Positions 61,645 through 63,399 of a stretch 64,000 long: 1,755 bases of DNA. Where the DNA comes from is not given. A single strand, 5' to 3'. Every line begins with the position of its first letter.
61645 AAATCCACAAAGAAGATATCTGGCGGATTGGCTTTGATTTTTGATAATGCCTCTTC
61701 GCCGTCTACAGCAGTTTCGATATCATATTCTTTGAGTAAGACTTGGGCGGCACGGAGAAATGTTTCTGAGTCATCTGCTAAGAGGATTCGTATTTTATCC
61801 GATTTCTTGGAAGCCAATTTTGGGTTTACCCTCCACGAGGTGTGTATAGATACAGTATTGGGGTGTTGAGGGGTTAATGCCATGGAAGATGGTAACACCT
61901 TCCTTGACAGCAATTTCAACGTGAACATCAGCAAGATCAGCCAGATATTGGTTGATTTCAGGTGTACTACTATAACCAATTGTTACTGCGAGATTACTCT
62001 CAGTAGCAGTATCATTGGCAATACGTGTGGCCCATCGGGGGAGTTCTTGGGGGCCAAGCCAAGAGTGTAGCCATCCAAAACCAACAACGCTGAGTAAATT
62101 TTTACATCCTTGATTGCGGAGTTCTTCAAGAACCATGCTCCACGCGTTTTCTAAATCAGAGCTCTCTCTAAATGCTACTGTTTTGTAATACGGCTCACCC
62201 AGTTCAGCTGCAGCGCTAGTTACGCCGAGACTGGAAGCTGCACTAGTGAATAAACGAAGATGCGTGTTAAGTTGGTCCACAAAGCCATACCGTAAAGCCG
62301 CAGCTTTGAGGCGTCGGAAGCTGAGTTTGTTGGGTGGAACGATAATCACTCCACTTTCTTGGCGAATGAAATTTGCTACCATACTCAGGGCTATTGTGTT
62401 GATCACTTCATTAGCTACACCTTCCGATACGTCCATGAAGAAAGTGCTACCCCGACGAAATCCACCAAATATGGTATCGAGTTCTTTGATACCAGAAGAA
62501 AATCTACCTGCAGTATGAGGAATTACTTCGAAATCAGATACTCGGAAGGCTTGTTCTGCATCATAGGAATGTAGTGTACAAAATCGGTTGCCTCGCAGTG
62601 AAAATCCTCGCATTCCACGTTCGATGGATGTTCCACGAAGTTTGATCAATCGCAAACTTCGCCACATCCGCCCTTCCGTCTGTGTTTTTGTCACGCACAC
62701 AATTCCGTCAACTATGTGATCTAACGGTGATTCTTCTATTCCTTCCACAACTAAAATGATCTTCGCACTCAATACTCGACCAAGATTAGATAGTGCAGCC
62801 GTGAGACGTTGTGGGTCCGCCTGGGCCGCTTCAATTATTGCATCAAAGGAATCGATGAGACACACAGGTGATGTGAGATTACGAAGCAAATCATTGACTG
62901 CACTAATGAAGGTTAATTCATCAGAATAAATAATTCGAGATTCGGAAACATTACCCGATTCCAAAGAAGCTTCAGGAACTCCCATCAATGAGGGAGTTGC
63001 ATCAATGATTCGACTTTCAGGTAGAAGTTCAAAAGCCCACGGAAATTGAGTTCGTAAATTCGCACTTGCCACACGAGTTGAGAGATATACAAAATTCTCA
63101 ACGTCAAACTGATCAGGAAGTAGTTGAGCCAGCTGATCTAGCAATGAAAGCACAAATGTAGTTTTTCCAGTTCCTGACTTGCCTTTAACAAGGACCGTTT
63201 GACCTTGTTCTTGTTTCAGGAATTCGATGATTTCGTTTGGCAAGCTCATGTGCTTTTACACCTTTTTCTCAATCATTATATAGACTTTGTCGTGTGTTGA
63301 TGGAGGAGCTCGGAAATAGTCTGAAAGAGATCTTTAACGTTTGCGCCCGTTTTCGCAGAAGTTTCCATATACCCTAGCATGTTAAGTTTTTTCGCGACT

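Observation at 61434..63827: Small GTPase / tandem KaiC-like ATPase / CheY-receiver operon: candidate undescribed signalling module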

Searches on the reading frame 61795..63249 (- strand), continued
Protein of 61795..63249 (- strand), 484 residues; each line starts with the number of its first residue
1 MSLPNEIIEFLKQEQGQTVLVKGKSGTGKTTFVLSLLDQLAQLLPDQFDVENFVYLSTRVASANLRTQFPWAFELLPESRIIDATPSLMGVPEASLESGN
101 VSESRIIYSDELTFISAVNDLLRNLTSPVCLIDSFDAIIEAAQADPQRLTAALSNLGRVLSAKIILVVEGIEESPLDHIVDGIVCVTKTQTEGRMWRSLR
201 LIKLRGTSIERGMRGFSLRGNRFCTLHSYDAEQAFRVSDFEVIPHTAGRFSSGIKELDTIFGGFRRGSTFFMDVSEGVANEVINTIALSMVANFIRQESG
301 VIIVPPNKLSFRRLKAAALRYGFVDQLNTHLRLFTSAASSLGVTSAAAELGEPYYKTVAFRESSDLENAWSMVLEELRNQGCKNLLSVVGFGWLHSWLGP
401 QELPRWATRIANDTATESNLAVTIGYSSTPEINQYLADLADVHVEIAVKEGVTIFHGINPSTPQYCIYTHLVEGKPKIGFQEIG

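Call 86: find_encoding_contigs(protein=P0333, flank=6000, max_places=1)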
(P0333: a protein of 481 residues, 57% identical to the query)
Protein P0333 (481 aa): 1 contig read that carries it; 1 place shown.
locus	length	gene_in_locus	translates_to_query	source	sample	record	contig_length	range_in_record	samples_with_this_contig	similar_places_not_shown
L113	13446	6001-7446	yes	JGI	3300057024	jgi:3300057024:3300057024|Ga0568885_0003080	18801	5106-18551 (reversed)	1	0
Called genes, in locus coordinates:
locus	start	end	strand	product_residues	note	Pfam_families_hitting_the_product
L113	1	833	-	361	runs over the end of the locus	?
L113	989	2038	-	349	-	PF13581:HATPase_c_2 (faint), PF02518:HATPase_c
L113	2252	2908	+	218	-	PF00512:HisKA (weak), PF00072:Response_reg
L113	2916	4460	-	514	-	PF08448:PAS_4 (faint), PF00989:PAS (weak), PF13188:PAS_8 (weak), PF13426:PAS_9 (weak), PF08447:PAS_3, PF02518:HATPase_c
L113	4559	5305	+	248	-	-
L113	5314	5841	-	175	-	PF00025:Arf, PF00071:Ras, PF01926:MMR_HSR1, PF08477:Roc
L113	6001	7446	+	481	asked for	PF06745:ATPase, PF07088:GvpD_P-loop, PF13401:AAA_22 (weak), PF20440:GvpD_bR2 (faint)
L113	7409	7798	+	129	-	PF00072:Response_reg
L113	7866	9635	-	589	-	PF13426:PAS_9, PF00989:PAS, PF08448:PAS_4, PF13426:PAS_9, PF08447:PAS_3, PF00989:PAS, PF08448:PAS_4, PF13426:PAS_9, +4 more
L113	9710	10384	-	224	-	PF00989:PAS, PF13188:PAS_8 (faint), PF08448:PAS_4, PF13426:PAS_9, PF24820:Diguanyl_cycl_sensor (faint)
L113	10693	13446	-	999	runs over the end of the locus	PF00072:Response_reg, PF13188:PAS_8 (weak), PF08448:PAS_4, PF13188:PAS_8, PF00989:PAS, PF08448:PAS_4, PF13426:PAS_9, PF02518:HATPase_c, +5 more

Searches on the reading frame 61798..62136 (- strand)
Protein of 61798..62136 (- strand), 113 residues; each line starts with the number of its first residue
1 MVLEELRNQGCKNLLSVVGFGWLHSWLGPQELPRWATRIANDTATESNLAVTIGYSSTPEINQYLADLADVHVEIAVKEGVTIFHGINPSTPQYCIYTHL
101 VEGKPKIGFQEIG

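Call 46: find_related_loci(query=A5, collection=metagenome_contigs, flank=5000)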
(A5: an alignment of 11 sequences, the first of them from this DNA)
Query A5 (113 aa) in metagenome_contigs; peptide patterns used: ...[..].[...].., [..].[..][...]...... (x = any residue, [..] = any of these).
178 stretches matched a pattern; 12 encode a relative of the query (tblastn E <= 1e-3); 12 distinct loci.
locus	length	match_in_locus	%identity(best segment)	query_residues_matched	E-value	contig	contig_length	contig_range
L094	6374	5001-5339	100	1-113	9e-78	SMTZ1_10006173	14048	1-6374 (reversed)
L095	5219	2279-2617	99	1-113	3e-77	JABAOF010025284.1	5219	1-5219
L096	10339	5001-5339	91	1-113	2e-72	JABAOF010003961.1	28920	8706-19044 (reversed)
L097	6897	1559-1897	91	1-113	2e-72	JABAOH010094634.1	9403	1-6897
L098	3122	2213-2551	88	1-113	3e-71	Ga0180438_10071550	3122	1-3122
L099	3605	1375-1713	88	1-113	1e-68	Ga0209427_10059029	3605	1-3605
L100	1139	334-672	73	1-113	4e-63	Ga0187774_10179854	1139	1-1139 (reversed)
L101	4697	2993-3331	73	1-113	2e-58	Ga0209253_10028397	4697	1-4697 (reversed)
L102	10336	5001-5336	47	1-112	6e-35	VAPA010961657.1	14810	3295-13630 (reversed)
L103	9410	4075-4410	47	1-112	6e-35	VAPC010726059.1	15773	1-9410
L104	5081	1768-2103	47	1-112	6e-35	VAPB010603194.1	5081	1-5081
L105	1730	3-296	50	15-112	2e-31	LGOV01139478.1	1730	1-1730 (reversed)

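Call 56: search_protein_families(library=pfam, proteins=[L102:6617-9823:-, L102:6209-6607:-, L102:153-824:+], max_evalue=0.001)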
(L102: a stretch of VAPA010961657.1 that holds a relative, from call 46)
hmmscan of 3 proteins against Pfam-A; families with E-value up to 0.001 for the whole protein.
L102:6617-9823:- (1069 aa): 12 families
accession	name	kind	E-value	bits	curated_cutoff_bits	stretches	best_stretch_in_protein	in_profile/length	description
PF08447.18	PAS_3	-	6.2e-32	110.2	25.6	2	168-254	2-88/89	PAS fold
PF08448.16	PAS_4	-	1.3e-30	106.2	23.1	3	416-525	5-110/110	PAS fold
PF13426.13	PAS_9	-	3.3e-30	104.8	27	3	718-820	2-103/103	PAS domain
PF00989.32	PAS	-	3.9e-29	101.4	22.6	3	711-804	5-99/113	PAS fold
PF00072.30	Response_reg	-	2.3e-26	92.6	30.2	1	10-118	1-109/111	Response regulator receiver domain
PF13188.13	PAS_8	-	2.1e-22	78.6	21.8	2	710-763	4-54/65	PAS domain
PF13185.12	GAF_2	-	4.5e-17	63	28.6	1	552-697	2-135/136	GAF domain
PF02518.31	HATPase_c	-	2.5e-14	54.1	26.4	1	945-1045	6-109/111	Histidine kinase-, DNA gyrase B-, and HSP90-like ATPase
PF12860.13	PAS_7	-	1.7e-07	31.8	27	0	713-825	1-114/115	PAS fold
PF24820.1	Diguanyl_cycl_sensor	-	2.8e-07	30.9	28.1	1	415-469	6-58/109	Diguanylate cyclase-like sensor domain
PF01590.32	GAF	-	0.00012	23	22.4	1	621-697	56-133/133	GAF domain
PF14501.12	HATPase_c_5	-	0.00032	21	22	0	949-1026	10-89/102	GHKL domain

L102:6209-6607:- (133 aa): 1 family
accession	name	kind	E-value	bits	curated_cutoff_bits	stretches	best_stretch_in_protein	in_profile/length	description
PF00072.30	Response_reg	-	1e-21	77.6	30.2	1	9-118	1-110/111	Response regulator receiver domain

L102:153-824:+ (224 aa): 1 family
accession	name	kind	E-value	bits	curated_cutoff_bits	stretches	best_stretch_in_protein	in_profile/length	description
PF00072.30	Response_reg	-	2.2e-16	60.4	30.2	1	107-218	1-110/111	Response regulator receiver domain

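Call 82: search_protein_families(library=pfam, proteins=[L102:854-2359:-, L102:2478-3212:+], max_evalue=0.01)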
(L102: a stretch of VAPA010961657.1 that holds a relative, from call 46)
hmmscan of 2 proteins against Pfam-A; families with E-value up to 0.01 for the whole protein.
L102:854-2359:- (502 aa): 10 families
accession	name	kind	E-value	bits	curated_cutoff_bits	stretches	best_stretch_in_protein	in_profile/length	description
PF13426.13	PAS_9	-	2.9e-22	79.3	27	2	26-125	2-102/103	PAS domain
PF02518.31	HATPase_c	-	2.4e-21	76.7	26.4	1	396-491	8-107/111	Histidine kinase-, DNA gyrase B-, and HSP90-like ATPase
PF08447.18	PAS_3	-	2.8e-11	44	25.6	1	181-256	2-75/89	PAS fold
PF13188.13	PAS_8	-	2.7e-10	40.2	21.8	1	18-63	4-43/65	PAS domain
PF00989.32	PAS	-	3.6e-09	37.1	22.6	1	23-124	9-113/113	PAS fold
PF08448.16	PAS_4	-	3.8e-09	37.2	23.1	1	25-127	5-108/110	PAS fold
PF00512.31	HisKA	-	7.3e-07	29.6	26.9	1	290-341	4-54/66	His Kinase A (phospho-acceptor) domain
PF13581.12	HATPase_c_2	-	1e-05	26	27.4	1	402-469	40-112/127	Histidine kinase-like ATPase domain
PF14689.11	SPOB_a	-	0.0013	18.8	28.1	1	293-315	17-39/62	Sensor_kinase_SpoOB-type, alpha-helical domain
PF02185.22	HR1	-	0.0014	19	33.1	1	295-342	5-53/67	Hr1 repeat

L102:2478-3212:+ (245 aa): 0 families
